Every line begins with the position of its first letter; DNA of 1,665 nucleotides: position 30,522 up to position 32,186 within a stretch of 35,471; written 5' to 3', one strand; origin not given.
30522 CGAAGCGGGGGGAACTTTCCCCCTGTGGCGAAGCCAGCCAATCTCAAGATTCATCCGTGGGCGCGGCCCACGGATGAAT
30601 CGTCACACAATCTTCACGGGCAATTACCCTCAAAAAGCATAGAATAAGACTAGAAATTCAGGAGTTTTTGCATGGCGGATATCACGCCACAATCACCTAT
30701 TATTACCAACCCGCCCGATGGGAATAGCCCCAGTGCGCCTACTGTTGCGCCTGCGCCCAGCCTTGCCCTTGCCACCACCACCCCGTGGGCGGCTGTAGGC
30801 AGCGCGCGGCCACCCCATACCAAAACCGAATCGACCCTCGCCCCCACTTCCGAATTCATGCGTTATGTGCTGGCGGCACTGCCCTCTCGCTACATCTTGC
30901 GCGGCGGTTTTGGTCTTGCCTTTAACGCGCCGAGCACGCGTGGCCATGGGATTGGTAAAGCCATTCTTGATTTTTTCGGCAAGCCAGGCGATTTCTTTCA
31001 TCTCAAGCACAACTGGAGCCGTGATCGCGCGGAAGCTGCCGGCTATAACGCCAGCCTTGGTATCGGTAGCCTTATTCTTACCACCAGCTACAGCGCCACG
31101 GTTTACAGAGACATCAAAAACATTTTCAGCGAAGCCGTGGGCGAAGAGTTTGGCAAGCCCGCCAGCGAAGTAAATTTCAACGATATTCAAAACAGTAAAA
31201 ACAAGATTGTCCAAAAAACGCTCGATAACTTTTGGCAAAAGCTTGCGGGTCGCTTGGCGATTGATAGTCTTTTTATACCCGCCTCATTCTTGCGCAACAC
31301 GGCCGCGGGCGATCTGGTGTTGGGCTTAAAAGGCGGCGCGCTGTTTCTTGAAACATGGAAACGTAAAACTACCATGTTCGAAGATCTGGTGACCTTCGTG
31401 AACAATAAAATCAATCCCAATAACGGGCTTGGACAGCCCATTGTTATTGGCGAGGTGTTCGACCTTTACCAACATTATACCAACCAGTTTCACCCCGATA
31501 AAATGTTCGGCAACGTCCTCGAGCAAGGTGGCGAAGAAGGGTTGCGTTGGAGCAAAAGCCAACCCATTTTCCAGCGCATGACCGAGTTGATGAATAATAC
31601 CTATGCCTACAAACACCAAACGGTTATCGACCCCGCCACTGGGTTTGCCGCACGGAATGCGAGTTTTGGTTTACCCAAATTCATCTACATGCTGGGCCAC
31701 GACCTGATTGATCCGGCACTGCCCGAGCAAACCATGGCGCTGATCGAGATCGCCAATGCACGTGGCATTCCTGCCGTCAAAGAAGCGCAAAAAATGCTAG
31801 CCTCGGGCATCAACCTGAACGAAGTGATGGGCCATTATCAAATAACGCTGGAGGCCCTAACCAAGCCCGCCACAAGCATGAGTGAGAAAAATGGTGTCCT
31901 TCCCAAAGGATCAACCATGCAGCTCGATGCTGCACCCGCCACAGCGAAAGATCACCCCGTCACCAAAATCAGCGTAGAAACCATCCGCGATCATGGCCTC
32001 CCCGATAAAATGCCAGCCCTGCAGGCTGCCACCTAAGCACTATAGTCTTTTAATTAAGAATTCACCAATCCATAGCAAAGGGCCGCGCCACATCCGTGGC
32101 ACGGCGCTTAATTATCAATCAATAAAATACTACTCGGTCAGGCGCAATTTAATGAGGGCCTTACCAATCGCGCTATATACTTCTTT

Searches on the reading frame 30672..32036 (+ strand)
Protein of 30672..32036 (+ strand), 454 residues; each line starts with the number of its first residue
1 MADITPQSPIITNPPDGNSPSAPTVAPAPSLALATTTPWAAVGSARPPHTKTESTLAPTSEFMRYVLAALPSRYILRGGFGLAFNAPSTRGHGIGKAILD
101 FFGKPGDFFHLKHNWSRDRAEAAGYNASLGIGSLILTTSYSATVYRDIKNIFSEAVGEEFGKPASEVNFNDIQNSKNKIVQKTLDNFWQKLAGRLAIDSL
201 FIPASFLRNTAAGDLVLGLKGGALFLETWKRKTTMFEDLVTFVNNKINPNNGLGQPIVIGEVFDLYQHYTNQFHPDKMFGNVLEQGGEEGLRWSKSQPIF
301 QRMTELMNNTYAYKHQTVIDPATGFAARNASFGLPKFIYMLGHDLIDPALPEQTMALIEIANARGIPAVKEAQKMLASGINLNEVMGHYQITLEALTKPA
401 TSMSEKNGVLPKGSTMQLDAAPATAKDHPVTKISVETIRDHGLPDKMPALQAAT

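Call 7: search_protein_families(library=pfam, proteins=[window:30672-32036:+], max_evalue=1)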
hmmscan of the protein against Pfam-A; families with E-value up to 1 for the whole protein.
window:30672-32036:+ (454 aa): 1 family
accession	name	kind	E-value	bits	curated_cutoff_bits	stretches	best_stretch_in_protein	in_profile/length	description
PF04079.22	SMC_ScpB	-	0.16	12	27.4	1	371-442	39-110/160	Segregation and condensation complex subunit ScpB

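Call 44: search_protein_families(library=ncbifam, proteins=[window:30672-32036:+], max_evalue=0.1)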
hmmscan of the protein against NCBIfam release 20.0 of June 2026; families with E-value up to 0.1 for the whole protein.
window:30672-32036:+ (454 aa): 1 family
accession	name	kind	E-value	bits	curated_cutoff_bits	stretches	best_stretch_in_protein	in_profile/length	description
TIGR04470.1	rSAM_mob_pairB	equivalog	0.051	12.9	410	1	235-298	46-114/285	radical SAM mobile pair protein B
